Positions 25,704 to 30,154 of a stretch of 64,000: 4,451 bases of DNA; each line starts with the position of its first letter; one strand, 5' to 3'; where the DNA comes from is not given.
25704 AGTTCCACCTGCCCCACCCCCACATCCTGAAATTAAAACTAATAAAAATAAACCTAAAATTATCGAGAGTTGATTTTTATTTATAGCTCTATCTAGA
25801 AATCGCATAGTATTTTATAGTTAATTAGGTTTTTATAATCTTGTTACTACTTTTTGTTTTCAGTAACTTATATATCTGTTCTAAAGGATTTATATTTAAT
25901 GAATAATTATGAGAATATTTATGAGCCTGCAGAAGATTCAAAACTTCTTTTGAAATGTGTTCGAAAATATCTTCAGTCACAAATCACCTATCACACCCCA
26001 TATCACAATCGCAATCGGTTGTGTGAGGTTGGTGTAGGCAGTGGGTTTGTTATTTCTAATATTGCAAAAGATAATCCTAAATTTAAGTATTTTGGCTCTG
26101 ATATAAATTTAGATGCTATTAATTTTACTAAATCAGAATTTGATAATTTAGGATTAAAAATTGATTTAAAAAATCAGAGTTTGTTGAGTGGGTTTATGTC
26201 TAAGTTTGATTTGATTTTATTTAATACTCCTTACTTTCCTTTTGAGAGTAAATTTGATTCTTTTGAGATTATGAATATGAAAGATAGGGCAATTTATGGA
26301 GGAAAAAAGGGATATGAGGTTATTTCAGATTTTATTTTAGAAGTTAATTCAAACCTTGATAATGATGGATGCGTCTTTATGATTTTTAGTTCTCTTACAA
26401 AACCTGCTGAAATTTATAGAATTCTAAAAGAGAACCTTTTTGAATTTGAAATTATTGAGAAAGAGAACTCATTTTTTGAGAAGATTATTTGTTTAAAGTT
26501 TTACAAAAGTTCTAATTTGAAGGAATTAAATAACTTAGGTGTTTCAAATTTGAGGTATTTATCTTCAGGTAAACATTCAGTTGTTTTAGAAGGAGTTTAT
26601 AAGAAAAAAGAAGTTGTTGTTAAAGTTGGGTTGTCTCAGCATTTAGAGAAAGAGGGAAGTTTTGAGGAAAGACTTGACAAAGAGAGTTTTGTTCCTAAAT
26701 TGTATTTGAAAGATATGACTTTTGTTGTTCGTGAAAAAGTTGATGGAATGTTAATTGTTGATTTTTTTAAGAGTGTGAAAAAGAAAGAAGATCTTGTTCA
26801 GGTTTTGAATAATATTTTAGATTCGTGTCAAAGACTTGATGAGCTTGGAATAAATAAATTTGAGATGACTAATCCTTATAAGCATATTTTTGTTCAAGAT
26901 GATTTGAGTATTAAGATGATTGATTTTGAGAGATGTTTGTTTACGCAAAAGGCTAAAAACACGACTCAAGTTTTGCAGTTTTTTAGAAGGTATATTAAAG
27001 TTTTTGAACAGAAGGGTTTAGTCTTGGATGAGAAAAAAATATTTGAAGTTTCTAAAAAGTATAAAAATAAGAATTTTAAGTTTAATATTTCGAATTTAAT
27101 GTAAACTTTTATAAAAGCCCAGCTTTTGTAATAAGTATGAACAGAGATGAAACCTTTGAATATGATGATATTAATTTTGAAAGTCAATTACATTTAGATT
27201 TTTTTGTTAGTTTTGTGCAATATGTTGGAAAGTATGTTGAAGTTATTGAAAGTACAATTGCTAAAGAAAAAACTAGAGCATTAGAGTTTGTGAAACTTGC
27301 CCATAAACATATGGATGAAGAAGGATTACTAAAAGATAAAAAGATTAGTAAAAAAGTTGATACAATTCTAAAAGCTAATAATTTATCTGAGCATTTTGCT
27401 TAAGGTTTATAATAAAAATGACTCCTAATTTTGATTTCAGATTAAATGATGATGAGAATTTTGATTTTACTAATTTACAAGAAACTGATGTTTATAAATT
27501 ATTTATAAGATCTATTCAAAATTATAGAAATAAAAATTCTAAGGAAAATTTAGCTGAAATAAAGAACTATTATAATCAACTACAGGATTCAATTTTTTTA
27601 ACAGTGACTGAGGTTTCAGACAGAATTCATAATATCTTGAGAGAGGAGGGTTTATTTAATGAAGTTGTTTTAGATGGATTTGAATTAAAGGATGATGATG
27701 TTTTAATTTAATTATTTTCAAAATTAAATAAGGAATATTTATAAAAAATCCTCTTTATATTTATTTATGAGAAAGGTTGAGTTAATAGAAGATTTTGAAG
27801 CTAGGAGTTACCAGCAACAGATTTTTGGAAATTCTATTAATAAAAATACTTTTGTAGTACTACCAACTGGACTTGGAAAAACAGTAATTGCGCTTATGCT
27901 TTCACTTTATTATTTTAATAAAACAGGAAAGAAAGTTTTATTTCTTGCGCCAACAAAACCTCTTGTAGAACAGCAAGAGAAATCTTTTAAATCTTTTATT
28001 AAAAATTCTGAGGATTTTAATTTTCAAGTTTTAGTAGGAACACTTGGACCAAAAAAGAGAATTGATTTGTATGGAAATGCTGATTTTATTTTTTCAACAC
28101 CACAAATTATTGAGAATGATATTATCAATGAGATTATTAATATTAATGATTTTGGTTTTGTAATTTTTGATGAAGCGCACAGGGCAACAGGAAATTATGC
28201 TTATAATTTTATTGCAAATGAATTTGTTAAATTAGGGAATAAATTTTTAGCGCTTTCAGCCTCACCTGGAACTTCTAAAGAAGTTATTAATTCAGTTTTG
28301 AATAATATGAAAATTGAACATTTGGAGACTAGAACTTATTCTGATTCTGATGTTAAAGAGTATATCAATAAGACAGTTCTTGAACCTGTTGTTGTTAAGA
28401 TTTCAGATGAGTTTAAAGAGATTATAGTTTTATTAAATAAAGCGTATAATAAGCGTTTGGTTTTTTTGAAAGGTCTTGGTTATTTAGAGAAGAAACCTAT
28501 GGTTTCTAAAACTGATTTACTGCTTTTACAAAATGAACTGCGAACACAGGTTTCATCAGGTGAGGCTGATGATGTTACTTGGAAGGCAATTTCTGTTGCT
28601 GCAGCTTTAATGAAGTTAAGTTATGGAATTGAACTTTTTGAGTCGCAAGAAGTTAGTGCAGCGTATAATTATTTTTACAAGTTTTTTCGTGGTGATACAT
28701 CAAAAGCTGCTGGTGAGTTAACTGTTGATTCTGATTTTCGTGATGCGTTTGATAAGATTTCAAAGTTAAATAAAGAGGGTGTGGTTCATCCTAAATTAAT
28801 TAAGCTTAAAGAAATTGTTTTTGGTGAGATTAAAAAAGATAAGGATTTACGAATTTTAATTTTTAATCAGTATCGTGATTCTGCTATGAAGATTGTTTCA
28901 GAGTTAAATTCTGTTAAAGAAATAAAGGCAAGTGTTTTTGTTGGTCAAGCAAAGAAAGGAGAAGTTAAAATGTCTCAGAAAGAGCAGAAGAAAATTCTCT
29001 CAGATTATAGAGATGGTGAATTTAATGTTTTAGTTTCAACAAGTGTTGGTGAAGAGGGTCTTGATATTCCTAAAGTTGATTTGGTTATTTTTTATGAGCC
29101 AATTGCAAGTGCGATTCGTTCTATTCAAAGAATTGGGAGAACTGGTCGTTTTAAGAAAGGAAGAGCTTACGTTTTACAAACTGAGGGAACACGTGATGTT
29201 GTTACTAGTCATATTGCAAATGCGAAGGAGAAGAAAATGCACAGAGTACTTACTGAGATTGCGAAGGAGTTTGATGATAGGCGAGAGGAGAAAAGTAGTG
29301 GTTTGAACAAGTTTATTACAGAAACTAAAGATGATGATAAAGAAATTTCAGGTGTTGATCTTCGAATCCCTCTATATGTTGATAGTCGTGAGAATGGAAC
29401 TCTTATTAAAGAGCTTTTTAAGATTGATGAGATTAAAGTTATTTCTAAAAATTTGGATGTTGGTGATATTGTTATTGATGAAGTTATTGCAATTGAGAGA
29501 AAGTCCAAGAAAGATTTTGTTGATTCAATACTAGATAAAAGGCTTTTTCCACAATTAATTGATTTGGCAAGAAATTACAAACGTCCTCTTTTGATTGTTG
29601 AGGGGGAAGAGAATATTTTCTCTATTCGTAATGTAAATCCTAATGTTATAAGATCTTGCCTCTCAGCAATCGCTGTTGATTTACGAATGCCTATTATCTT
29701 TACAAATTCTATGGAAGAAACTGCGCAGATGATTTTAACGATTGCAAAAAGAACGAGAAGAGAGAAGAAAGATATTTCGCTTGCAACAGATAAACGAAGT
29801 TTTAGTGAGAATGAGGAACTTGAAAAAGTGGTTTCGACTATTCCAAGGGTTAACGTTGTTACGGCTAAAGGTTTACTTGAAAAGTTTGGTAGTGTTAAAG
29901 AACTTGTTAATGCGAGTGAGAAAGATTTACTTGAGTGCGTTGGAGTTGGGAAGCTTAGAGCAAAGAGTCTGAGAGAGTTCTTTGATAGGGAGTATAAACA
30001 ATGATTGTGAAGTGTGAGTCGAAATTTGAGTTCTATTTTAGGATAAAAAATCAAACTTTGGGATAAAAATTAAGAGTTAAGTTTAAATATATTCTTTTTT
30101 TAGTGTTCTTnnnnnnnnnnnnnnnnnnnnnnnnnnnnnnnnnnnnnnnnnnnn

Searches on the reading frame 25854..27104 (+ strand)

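Call 30: search_protein_families(library=pfam, proteins=[window:25854-27104:+], max_evalue=0.00001)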
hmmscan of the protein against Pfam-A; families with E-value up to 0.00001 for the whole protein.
window:25854-27104:+ (416 aa): 2 families
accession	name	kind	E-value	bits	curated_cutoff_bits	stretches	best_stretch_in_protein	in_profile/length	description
PF05175.20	MTS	-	3.9e-09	36.8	23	1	52-127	31-108/170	Methyltransferase small domain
PF13847.12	Methyltransf_31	-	9.1e-06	25.9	27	0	52-127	3-84/145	Methyltransferase domain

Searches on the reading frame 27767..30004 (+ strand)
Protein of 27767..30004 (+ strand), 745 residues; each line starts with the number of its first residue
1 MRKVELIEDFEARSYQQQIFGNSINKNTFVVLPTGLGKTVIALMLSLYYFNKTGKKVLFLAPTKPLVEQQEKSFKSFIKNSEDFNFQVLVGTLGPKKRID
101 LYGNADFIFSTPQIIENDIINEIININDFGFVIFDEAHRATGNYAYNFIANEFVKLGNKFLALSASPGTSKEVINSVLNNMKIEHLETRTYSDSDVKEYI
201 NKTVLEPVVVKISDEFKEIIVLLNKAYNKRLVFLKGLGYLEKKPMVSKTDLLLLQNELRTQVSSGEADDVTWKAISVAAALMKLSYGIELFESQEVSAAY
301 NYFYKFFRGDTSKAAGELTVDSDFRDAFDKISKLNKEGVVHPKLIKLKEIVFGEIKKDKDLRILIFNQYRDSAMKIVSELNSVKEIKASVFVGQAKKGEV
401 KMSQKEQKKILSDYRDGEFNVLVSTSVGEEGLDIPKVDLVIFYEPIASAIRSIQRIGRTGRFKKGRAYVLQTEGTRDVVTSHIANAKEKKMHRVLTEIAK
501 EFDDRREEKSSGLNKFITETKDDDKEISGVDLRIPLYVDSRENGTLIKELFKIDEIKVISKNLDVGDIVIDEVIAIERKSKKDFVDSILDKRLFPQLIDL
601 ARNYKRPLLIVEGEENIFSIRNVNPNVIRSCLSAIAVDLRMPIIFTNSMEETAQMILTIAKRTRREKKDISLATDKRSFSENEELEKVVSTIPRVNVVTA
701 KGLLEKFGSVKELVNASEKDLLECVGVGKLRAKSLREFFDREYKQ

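Call 30: search_protein_families(library=pfam, proteins=[window:27767-30004:+], max_evalue=0.00001)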
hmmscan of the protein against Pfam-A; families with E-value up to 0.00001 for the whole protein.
window:27767-30004:+ (745 aa): 7 families
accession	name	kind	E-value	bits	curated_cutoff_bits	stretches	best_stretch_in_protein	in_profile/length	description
PF02732.21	ERCC4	-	2.4e-27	96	24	1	538-657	1-138/140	ERCC4 domain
PF00271.37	Helicase_C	-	2.9e-26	92.3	23.5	1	345-462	4-109/110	Helicase conserved C-terminal domain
PF00270.35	DEAD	-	1.6e-24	86.9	26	1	14-168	2-161/167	DEAD/DEAH box helicase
PF04851.21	ResIII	-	4.8e-24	85.6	22.5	1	10-167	2-162/164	Type III restriction enzyme, res subunit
PF12826.13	HHH_2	-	7.7e-09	36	27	1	692-742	8-58/64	Helix-hairpin-helix motif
PF21210.2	RNA_helicase_helical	-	2.2e-08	34.6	27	1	227-327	4-106/108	Putative ATP-dependent RNA helicase, helical bundle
PF14520.12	HHH_5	-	4.7e-08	33.8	27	1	689-738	4-54/57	Helix-hairpin-helix domain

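Call 31: find_related_loci(query=window:27767-30004:+, collection=genome_contigs, flank=10000)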
Query window:27767-30004:+ (745 aa) in genome_contigs; peptide patterns used: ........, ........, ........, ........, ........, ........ (x = any residue, [..] = any of these).
110 stretches matched a pattern; 11 encode a relative of the query (tblastn E <= 1e-3); 11 distinct loci.
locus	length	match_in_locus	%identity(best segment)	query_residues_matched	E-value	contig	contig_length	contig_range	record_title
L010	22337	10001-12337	61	1-744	0e+0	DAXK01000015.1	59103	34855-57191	MAG TPA_asm: archaeon UBA583 isolate UBA583 UBA583_contig_212, whole genome shotgun sequence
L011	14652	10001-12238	37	4-726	3e-133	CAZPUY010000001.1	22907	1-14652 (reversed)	MAG TPA_asm: Candidatus Woesearchaeota archaeon isolate SRP185410_co2_286 genome assembly, contig: NODE_2553_length_2290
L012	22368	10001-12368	41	3-743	4e-110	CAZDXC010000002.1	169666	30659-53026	MAG TPA_asm: Candidatus Woesearchaeota archaeon isolate binchicken_co294_42 genome assembly, contig: NODE_142_length_169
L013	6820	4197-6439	39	3-726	2e-109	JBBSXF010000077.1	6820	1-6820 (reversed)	MAG: Nanoarchaeota archaeon isolate H41-bin124_1 H41_bin124_1_000000000077, whole genome shotgun sequence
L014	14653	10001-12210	40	3-726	3e-126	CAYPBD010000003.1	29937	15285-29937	MAG TPA_asm: Candidatus Woesearchaeota archaeon isolate binchicken_co34_497 genome assembly, contig: NODE_2256_length_29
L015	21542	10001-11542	40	3-510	4e-108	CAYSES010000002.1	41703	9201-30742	MAG TPA_asm: Candidatus Woesearchaeota archaeon isolate binchicken_co150_92 genome assembly, contig: NODE_1918_length_41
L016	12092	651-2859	40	9-726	3e-107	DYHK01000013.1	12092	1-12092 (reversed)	MAG TPA_asm: Candidatus Aenigmarchaeum sp. isolate BE2012_2_32_6 Afr_mines_BE2012_2296_length_12092_cov_2_488992, whole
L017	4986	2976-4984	38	4-650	2e-106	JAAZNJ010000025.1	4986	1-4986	MAG: Candidatus Woesearchaeota archaeon isolate AS27yjCOA_155 61359_AS27, whole genome shotgun sequence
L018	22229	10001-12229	35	3-726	8e-125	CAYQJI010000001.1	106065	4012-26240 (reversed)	MAG TPA_asm: Candidatus Woesearchaeota archaeon isolate binchicken_co135_178 genome assembly, contig: NODE_433_length_10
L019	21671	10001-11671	38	4-570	2e-99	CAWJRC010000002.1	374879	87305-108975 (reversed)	MAG: uncultured archaeon isolate MFD03726.bin.2.13 genome assembly, contig: contig_25028, whole genome shotgun sequence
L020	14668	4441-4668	35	384-461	2e-7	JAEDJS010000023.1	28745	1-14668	MAG: Treponema sp. isolate MAG194 NODE_1488_length_28745_cov_6.676368, whole genome shotgun sequence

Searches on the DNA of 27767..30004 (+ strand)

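Call 37: search_rna_families(sources=[L010, L011, L012, L014, L015, L018, L019], threshold=gathering)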
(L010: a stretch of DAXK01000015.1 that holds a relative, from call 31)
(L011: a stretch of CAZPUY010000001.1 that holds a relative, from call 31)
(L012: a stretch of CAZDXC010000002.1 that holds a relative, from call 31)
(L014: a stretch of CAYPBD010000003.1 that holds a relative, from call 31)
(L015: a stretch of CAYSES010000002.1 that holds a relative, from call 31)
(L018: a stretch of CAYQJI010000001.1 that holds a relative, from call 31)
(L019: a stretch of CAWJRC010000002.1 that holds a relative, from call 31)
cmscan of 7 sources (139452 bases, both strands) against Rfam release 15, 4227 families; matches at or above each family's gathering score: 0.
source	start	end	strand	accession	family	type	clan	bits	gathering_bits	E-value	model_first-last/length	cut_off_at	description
